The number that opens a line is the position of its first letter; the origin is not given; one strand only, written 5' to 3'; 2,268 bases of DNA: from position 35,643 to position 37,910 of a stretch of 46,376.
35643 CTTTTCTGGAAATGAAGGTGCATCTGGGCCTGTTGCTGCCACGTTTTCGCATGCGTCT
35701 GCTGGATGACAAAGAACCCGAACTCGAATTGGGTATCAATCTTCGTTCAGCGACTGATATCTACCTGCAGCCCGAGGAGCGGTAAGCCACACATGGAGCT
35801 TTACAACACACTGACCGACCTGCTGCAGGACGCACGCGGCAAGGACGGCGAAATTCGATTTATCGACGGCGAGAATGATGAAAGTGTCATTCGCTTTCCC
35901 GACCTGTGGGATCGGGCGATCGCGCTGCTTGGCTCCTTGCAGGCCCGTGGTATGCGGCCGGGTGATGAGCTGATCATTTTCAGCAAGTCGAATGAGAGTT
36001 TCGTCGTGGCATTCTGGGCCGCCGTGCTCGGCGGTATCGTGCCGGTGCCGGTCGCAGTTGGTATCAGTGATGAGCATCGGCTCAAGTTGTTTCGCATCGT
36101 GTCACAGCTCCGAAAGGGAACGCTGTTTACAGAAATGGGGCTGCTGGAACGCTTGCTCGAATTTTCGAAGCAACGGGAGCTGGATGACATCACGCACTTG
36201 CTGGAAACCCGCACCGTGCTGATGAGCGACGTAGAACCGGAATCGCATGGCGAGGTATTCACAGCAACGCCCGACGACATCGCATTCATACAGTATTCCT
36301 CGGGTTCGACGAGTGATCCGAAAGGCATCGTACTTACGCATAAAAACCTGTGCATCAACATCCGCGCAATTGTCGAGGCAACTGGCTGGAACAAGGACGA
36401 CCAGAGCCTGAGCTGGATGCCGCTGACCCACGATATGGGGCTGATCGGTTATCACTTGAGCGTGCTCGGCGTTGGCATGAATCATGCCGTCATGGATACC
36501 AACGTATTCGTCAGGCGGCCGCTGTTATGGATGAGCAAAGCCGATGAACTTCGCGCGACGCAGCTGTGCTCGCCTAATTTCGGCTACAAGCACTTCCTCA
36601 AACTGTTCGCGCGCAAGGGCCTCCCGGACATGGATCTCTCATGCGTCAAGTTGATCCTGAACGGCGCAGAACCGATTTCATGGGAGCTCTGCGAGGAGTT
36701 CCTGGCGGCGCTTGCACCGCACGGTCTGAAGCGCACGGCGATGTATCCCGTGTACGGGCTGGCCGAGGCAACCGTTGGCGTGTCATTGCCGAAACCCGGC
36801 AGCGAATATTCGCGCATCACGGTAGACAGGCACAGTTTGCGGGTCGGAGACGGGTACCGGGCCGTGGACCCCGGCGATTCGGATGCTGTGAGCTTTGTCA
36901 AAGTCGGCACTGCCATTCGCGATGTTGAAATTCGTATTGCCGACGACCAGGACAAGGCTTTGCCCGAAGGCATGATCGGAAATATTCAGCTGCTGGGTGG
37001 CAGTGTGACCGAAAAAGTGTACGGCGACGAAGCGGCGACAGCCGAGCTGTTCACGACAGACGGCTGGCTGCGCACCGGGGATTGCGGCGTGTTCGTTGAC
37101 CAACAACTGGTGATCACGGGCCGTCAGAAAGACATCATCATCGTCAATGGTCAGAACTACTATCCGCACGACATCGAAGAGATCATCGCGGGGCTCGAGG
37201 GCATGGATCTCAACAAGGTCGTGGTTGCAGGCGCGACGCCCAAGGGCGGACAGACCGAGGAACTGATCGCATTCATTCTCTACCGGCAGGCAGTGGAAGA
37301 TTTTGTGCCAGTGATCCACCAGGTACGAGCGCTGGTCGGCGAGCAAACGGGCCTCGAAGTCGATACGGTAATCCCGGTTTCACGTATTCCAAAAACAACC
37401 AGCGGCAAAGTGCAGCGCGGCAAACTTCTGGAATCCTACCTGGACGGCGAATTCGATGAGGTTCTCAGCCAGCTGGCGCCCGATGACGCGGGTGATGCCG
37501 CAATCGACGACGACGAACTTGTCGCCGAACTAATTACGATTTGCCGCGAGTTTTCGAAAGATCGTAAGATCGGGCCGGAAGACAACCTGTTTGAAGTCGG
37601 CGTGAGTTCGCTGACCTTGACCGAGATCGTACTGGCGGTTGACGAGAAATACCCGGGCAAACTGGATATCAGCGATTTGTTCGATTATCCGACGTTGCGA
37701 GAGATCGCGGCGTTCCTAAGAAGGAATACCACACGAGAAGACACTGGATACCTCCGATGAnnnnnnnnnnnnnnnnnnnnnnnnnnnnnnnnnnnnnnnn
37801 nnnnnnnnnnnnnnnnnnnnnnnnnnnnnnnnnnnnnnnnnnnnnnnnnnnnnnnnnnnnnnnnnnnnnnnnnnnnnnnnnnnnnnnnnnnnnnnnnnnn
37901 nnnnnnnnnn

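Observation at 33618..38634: Divergent lipid-tailoring cassette: P450 - FAAL::ACP - KAS III facing DUF374 acyltransferase - DUF3108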

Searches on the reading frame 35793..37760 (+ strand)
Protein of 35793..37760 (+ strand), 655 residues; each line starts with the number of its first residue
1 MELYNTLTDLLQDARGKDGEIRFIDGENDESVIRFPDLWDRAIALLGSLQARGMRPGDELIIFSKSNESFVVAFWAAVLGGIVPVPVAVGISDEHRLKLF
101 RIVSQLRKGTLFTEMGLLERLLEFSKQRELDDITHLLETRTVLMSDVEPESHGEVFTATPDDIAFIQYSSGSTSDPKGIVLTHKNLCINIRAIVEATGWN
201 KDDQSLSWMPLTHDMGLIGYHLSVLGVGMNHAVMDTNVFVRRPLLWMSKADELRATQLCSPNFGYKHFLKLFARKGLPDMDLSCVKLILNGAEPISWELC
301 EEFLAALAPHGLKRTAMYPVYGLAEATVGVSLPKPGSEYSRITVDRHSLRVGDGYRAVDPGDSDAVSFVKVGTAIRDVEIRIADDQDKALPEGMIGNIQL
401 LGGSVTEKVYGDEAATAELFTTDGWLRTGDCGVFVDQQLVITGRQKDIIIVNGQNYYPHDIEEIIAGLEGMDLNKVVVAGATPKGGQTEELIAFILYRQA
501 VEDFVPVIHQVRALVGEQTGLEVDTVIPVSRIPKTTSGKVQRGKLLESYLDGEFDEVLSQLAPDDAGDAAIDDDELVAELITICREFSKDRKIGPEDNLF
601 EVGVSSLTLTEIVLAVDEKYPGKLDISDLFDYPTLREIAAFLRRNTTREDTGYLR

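Call 6: search_protein_families(library=pfam, proteins=[window:35793-37760:+], max_evalue=0.01)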
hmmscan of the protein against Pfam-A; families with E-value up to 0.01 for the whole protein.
window:35793-37760:+ (655 aa): 3 families
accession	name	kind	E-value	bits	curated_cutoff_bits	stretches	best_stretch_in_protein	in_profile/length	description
PF00501.34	AMP-binding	-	3.1e-44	151.8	29.9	1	29-406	18-380/384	AMP-binding enzyme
PF00550.31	PP-binding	-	4.7e-12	46.4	20.8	1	586-642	9-67/67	Phosphopantetheine attachment site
PF23024.1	AMP-dom_DIP2-like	-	2.2e-05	24.9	27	1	446-554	1-105/110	Disco-interacting protein 2-like, AMP domain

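Call 7: find_encoding_contigs(protein=window:35793-37760:+, flank=10000, max_places=6)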
Protein window:35793-37760:+ (655 aa): no gene with exactly this product is on record in the collection.

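Call 8: find_homologous_proteins(query=window:35793-37757:+)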
Query window:35793-37757:+ (655 aa): 7958 proteins with E <= 0.001 among 8000 candidates; the best 120 are listed.
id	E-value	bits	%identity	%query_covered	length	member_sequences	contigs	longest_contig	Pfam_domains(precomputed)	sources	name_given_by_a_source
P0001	0.0e+0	1434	98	99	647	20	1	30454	PF00550.32,PF00501.35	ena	-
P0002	0.0e+0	1383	94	99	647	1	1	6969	PF00550.32,PF00501.35,PF23024.2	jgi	-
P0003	0.0e+0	1382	94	99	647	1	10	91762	PF00550.32,PF00501.35,PF23024.2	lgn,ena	-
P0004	0.0e+0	1381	94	99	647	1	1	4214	PF00550.32,PF00501.35,PF23024.2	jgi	jgi:acyl-CoA synthetase (AMP-forming)/AMP-acid ligase II/acyl carrier protein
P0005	0.0e+0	1381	94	99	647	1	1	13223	PF00550.32,PF00501.35,PF23024.2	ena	-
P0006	0.0e+0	1381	94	99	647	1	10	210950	PF00550.32,PF00501.35,PF23024.2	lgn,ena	-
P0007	0.0e+0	1371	93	99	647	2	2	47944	PF00550.32,PF00501.35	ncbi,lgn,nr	ncbi:MAG: non-ribosomal peptide synthetase [Gammaproteobacteria bacterium]|nr:non-ribosomal peptide 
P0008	0.0e+0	1369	93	99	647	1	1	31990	PF00550.32,PF00501.35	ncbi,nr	ncbi:MAG: non-ribosomal peptide synthetase [Gammaproteobacteria bacterium]|nr:non-ribosomal peptide 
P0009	0.0e+0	1326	90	99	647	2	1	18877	PF00550.32,PF00501.35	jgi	jgi:acyl-CoA synthetase (AMP-forming)/AMP-acid ligase II/acyl carrier protein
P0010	0.0e+0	1290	88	99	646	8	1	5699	PF00550.32,PF00501.35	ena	-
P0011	0.0e+0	1289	87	99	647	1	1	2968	PF00550.32,PF00501.35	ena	-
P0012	0.0e+0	1286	88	99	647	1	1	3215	PF00550.32,PF00501.35,PF23024.2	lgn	-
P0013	0.0e+0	1282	87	99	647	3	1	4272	PF00550.32,PF00501.35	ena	-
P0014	0.0e+0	1282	87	98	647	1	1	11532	PF00550.32,PF00501.35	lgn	-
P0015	0.0e+0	1279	87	98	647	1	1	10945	PF00550.32,PF00501.35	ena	-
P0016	0.0e+0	1277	87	98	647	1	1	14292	PF00550.32,PF00501.35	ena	-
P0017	0.0e+0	1276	87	99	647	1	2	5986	PF00550.32,PF00501.35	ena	-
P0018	0.0e+0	1276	87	98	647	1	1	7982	PF00550.32,PF00501.35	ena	-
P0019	0.0e+0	1275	87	98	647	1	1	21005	PF00550.32,PF00501.35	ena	-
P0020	0.0e+0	1272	86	99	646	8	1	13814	PF00550.32,PF00501.35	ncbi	ncbi:MAG: non-ribosomal peptide synthetase [Woeseiaceae bacterium]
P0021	0.0e+0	1266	87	99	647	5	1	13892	PF00550.32,PF00501.35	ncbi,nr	ncbi:MAG: AMP-binding protein [Gammaproteobacteria bacterium]|nr:AMP-binding protein [Gammaproteobac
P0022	0.0e+0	1265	87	99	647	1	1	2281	PF00550.32,PF00501.35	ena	-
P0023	0.0e+0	1265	87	99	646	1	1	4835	PF00550.32,PF00501.35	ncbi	-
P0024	0.0e+0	1263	86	99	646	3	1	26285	PF00550.32,PF00501.35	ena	-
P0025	0.0e+0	1261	86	99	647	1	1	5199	PF00550.32,PF00501.35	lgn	-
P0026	0.0e+0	1260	87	99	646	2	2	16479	PF00550.32,PF00501.35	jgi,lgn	jgi:acyl-CoA synthetase (AMP-forming)/AMP-acid ligase II/acyl carrier protein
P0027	0.0e+0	1259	86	99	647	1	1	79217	PF00550.32,PF00501.35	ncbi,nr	ncbi:MAG: non-ribosomal peptide synthetase [Gammaproteobacteria bacterium]|nr:non-ribosomal peptide 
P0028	0.0e+0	1257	86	99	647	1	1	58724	PF00550.32,PF00501.35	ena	-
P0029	0.0e+0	1257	86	99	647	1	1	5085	PF00550.32,PF00501.35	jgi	-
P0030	0.0e+0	1255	85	99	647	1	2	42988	PF00550.32,PF00501.35,PF23024.2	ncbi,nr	ncbi:MAG: non-ribosomal peptide synthetase [Gammaproteobacteria bacterium]|nr:non-ribosomal peptide 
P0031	0.0e+0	1254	85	99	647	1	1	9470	PF00550.32,PF00501.35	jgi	jgi:acyl-CoA synthetase (AMP-forming)/AMP-acid ligase II/acyl carrier protein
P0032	0.0e+0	1253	86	98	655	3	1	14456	PF00550.32,PF00501.35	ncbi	-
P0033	0.0e+0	1252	86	99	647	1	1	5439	PF00550.32,PF00501.35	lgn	-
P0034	0.0e+0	1250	86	99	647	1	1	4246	PF00550.32,PF00501.35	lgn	-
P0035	0.0e+0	1248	85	98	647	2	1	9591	PF00550.32,PF00501.35,PF23024.2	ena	-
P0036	0.0e+0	1248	85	99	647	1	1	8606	PF00550.32,PF00501.35,PF23024.2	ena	-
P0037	0.0e+0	1247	85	99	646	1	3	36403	PF00550.32,PF00501.35,PF23024.2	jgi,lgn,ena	-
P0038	0.0e+0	1247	85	99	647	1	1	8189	PF00550.32,PF00501.35,PF23024.2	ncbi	-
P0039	0.0e+0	1243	84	98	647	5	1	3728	PF00550.32,PF00501.35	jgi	-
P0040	0.0e+0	1241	84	99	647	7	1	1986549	PF00550.32,PF00501.35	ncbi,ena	-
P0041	0.0e+0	1237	84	98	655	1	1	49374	PF00550.32,PF00501.35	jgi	jgi:acyl-CoA synthetase (AMP-forming)/AMP-acid ligase II/acyl carrier protein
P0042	0.0e+0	1235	83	99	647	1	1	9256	PF00550.32,PF00501.35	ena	-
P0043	0.0e+0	1235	85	99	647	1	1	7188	PF00550.32,PF00501.35,PF23024.2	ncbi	ncbi:MAG: non-ribosomal peptide synthetase [Woeseiaceae bacterium]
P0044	0.0e+0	1235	85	99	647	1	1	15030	PF00550.32,PF00501.35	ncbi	ncbi:MAG: non-ribosomal peptide synthetase [Woeseiaceae bacterium]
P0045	0.0e+0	1233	84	98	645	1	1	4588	PF00550.32,PF00501.35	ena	-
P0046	0.0e+0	1232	84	98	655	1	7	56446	PF00550.32,PF00501.35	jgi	jgi:acyl-CoA synthetase (AMP-forming)/AMP-acid ligase II/acyl carrier protein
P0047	0.0e+0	1229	83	98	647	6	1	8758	PF00550.32,PF00501.35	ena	-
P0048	0.0e+0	1229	84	99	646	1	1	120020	PF00550.32,PF00501.35,PF23024.2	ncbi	-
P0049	0.0e+0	1228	82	99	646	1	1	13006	PF00550.32,PF00501.35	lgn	-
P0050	0.0e+0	1228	84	98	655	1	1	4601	PF00550.32,PF00501.35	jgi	jgi:acyl-CoA synthetase (AMP-forming)/AMP-acid ligase II/acyl carrier protein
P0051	0.0e+0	1224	83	99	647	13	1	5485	PF00550.32,PF00501.35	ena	-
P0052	0.0e+0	1224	82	99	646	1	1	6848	PF00550.32,PF00501.35,PF23024.2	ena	-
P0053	0.0e+0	1222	82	99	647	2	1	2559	PF00550.32,PF00501.35,PF23024.2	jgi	-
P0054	0.0e+0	1219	82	99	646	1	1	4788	PF00550.32,PF00501.35,PF23024.2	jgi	-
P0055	0.0e+0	1219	83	98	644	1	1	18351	PF00550.32,PF00501.35,PF23024.2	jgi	jgi:acyl-CoA synthetase (AMP-forming)/AMP-acid ligase II/acyl carrier protein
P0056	0.0e+0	1219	83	98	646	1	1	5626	PF00550.32,PF00501.35,PF23024.2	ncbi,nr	ncbi:MAG: non-ribosomal peptide synthetase [Woeseiaceae bacterium]|nr:non-ribosomal peptide syntheta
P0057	0.0e+0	1218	82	99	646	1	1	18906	PF00550.32,PF00501.35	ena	-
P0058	0.0e+0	1217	82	99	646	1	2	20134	PF00550.32,PF00501.35,PF23024.2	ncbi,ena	-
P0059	0.0e+0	1217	83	98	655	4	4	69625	PF00550.32,PF00501.35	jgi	jgi:acyl-CoA synthetase (AMP-forming)/AMP-acid ligase II/acyl carrier protein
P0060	0.0e+0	1217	82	99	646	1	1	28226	PF00550.32,PF00501.35,PF23024.2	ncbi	-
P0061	0.0e+0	1216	82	99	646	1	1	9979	PF00550.32,PF00501.35,PF23024.2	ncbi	-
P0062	0.0e+0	1216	82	99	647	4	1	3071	PF00550.32,PF00501.35,PF23024.2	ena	-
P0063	0.0e+0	1216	81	99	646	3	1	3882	PF00550.32,PF00501.35,PF23024.2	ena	-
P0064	0.0e+0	1215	82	99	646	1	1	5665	PF00550.32,PF00501.35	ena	-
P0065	0.0e+0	1215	82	98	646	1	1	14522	PF00550.32,PF00501.35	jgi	-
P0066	0.0e+0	1214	81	99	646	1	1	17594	PF00550.32,PF00501.35,PF23024.2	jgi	jgi:acyl-CoA synthetase (AMP-forming)/AMP-acid ligase II/acyl carrier protein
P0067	0.0e+0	1213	82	98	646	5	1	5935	PF00550.32,PF00501.35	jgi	jgi:acyl-CoA synthetase (AMP-forming)/AMP-acid ligase II/acyl carrier protein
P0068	0.0e+0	1212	82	98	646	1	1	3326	PF00550.32,PF00501.35,PF23024.2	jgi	jgi:acyl-CoA synthetase (AMP-forming)/AMP-acid ligase II/acyl carrier protein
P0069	0.0e+0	1211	82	99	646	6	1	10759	PF00550.32,PF00501.35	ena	-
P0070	0.0e+0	1211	81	99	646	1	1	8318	PF00550.32,PF00501.35,PF23024.2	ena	-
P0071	0.0e+0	1211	81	99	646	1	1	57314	PF00550.32,PF00501.35,PF23024.2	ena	-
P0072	0.0e+0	1211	81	99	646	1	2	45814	PF00550.32,PF00501.35,PF23024.2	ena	-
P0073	0.0e+0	1210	81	99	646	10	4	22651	PF00550.32,PF00501.35,PF23024.2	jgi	-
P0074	0.0e+0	1210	82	99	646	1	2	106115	PF00550.32,PF00501.35,PF23024.2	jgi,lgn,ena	-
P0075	0.0e+0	1210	81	99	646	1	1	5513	PF00550.32,PF00501.35,PF23024.2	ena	-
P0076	0.0e+0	1210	82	99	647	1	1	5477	PF00550.32,PF00501.35,PF23024.2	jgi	-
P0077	0.0e+0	1209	81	99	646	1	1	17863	PF00550.32,PF00501.35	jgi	jgi:acyl-CoA synthetase (AMP-forming)/AMP-acid ligase II/acyl carrier protein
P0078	0.0e+0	1209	81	99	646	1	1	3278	PF00550.32,PF00501.35,PF23024.2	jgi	-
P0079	0.0e+0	1208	82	98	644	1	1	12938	PF00550.32,PF00501.35,PF23024.2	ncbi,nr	ncbi:MAG: non-ribosomal peptide synthetase [Gammaproteobacteria bacterium]|nr:non-ribosomal peptide 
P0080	0.0e+0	1206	82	98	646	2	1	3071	PF00550.32,PF00501.35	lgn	-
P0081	0.0e+0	1206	81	99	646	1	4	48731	PF00550.32,PF00501.35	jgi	-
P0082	0.0e+0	1206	81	98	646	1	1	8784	PF00550.32,PF00501.35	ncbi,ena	-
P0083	0.0e+0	1205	81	99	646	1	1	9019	PF00550.32,PF00501.35,PF23024.2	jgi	jgi:acyl-CoA synthetase (AMP-forming)/AMP-acid ligase II/acyl carrier protein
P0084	0.0e+0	1205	81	98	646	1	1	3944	PF00550.32,PF00501.35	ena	-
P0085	0.0e+0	1205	81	99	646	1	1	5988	PF00550.32,PF00501.35,PF23024.2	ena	-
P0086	0.0e+0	1204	80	99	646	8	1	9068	PF00550.32,PF00501.35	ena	-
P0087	0.0e+0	1203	81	98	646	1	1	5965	PF00550.32,PF00501.35,PF23024.2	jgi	-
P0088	0.0e+0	1203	82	98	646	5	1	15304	PF00550.32,PF00501.35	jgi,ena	jgi:acyl-CoA synthetase (AMP-forming)/AMP-acid ligase II/acyl carrier protein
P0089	0.0e+0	1202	81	98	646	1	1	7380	PF00550.32,PF00501.35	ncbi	-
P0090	0.0e+0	1201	81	99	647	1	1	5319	PF00550.32,PF00501.35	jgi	-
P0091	0.0e+0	1201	81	99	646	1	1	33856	PF00550.32,PF00501.35,PF23024.2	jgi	-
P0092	0.0e+0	1201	80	99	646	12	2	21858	PF00550.32,PF00501.35,PF23024.2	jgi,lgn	jgi:acyl-CoA synthetase (AMP-forming)/AMP-acid ligase II/acyl carrier protein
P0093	0.0e+0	1200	81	98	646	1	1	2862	PF00550.32,PF00501.35,PF23024.2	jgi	jgi:acyl-CoA synthetase (AMP-forming)/AMP-acid ligase II/acyl carrier protein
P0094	0.0e+0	1199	81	99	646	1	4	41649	PF00550.32,PF00501.35,PF23024.2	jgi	-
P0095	0.0e+0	1199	81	98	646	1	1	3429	PF00550.32,PF00501.35,PF23024.2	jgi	jgi:acyl-CoA synthetase (AMP-forming)/AMP-acid ligase II/acyl carrier protein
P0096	0.0e+0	1198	82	99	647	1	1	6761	PF00550.32,PF00501.35,PF23024.2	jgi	-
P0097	0.0e+0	1198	80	98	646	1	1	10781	PF00550.32,PF00501.35,PF23024.2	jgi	-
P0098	0.0e+0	1197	81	98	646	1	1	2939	PF00550.32,PF00501.35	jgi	jgi:acyl-CoA synthetase (AMP-forming)/AMP-acid ligase II/acyl carrier protein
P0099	0.0e+0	1196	80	99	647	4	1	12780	PF00550.32,PF00501.35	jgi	-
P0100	0.0e+0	1196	81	98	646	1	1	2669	PF00550.32,PF00501.35,PF23024.2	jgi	jgi:acyl-CoA synthetase (AMP-forming)/AMP-acid ligase II/acyl carrier protein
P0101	0.0e+0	1196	81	99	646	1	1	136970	PF00550.32,PF00501.35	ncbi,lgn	-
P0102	0.0e+0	1196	81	98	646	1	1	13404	PF00550.32,PF00501.35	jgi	-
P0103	0.0e+0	1195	80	99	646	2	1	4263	PF00550.32,PF00501.35,PF23024.2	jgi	jgi:acyl-CoA synthetase (AMP-forming)/AMP-acid ligase II/acyl carrier protein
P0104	0.0e+0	1195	81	98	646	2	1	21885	PF00550.32,PF00501.35,PF23024.2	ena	-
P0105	0.0e+0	1194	81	98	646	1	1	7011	PF00550.32,PF00501.35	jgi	jgi:acyl-CoA synthetase (AMP-forming)/AMP-acid ligase II/acyl carrier protein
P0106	0.0e+0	1193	81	98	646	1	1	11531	PF00550.32,PF00501.35,PF23024.2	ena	-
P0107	0.0e+0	1193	81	98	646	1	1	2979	PF00550.32,PF00501.35,PF23024.2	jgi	-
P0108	0.0e+0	1193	82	98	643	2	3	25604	PF00550.32,PF00501.35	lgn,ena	-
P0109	0.0e+0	1193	81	98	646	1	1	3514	PF00550.32,PF00501.35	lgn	-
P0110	0.0e+0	1192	81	98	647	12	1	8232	PF00550.32,PF00501.35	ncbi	-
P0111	0.0e+0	1190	81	99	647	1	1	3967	PF00550.32,PF00501.35,PF23024.2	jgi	-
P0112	0.0e+0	1190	81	98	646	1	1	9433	PF00550.32,PF00501.35,PF23024.2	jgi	jgi:acyl-CoA synthetase (AMP-forming)/AMP-acid ligase II/acyl carrier protein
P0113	0.0e+0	1190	80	98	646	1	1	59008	PF00550.32,PF00501.35,PF23024.2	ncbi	-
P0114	0.0e+0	1190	81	98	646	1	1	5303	PF00550.32,PF00501.35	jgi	jgi:acyl-CoA synthetase (AMP-forming)/AMP-acid ligase II/acyl carrier protein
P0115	0.0e+0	1189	80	98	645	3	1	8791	PF00550.32,PF00501.35,PF23024.2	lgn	-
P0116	0.0e+0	1189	80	98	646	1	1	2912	PF00550.32,PF00501.35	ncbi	-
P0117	0.0e+0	1189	81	98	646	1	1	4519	PF00550.32,PF00501.35,PF23024.2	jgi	jgi:iturin family lipopeptide synthetase A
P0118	0.0e+0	1189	81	98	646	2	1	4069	PF00550.32,PF00501.35,PF23024.2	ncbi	-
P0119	0.0e+0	1188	81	98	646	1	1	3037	PF00550.32,PF00501.35,PF23024.2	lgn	-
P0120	0.0e+0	1188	81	98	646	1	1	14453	PF00550.32,PF00501.35,PF23024.2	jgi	-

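Call 9: find_encoding_contigs(protein=P0001, flank=10000, max_places=2)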
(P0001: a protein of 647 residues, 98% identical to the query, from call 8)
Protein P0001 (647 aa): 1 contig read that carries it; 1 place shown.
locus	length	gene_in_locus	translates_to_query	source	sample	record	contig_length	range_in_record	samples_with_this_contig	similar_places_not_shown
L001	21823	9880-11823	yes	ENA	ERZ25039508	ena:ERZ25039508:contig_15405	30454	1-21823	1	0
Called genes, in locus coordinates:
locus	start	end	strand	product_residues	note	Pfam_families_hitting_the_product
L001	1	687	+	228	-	?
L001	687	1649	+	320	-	PF03060:NMO, PF01070:FMN_dh (weak)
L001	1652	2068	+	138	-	PF02537:CRCB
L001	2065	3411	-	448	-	PF00155:Aminotran_1_2, PF00282:Pyridoxal_deC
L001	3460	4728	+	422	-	PF04116:FA_hydroxylase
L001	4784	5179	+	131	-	PF01042:Ribonuc_L-PSP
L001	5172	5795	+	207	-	PF20108:DUF6498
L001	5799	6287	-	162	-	-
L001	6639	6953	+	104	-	-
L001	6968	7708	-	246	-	PF11306:DUF3108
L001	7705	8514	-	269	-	PF04028:DUF374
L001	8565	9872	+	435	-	PF00067:p450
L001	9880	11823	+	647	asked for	PF00501:AMP-binding, PF00550:PP-binding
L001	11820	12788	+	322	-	PF00108:Thiolase_N (weak), PF08545:ACP_syn_III, PF08541:ACP_syn_III_C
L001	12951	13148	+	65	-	-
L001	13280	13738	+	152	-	PF00111:Fer2, PF01799:Fer2_2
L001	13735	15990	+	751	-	PF20256:MoCoBD_2, PF01315:Ald_Xan_dh_C (faint), PF02738:MoCoBD_1, PF20256:MoCoBD_2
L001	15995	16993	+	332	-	-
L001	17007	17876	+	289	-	PF00892:EamA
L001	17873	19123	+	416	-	PF01053:Cys_Met_Meta_PP, PF01212:Beta_elim_lyase (weak), PF00155:Aminotran_1_2, PF00266:Aminotran_5 (weak)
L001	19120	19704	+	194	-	PF11845:Tll0287-like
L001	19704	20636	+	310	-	PF01734:Patatin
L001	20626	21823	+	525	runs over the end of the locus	PF07931:CPT (weak), PF13671:AAA_33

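Call 10: find_encoding_contigs(protein=P0040, flank=10000, max_places=2)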
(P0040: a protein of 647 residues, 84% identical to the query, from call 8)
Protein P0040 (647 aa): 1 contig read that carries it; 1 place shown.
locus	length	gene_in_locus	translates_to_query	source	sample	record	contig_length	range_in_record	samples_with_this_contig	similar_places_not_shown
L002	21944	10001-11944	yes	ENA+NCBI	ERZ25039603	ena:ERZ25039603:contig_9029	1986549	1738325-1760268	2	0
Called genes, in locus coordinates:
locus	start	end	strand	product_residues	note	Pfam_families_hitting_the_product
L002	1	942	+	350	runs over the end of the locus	PF23914:TPR_CcmH_CycH, PF13431:TPR_17 (faint), PF23892:Ig_CycH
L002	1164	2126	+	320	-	PF03060:NMO, PF01070:FMN_dh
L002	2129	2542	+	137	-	PF02537:CRCB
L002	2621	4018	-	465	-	PF01212:Beta_elim_lyase (weak), PF00155:Aminotran_1_2, PF00266:Aminotran_5 (weak), PF00282:Pyridoxal_deC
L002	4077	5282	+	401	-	PF04116:FA_hydroxylase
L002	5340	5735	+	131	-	PF01042:Ribonuc_L-PSP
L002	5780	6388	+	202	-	PF20108:DUF6498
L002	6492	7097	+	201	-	-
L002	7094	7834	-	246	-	PF11306:DUF3108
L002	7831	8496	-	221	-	PF04028:DUF374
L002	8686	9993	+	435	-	PF00067:p450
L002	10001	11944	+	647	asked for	PF00501:AMP-binding, PF00550:PP-binding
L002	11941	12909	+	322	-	PF00108:Thiolase_N (faint), PF08545:ACP_syn_III, PF08541:ACP_syn_III_C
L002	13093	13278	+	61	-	-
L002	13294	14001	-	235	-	PF13367:PrsW-protease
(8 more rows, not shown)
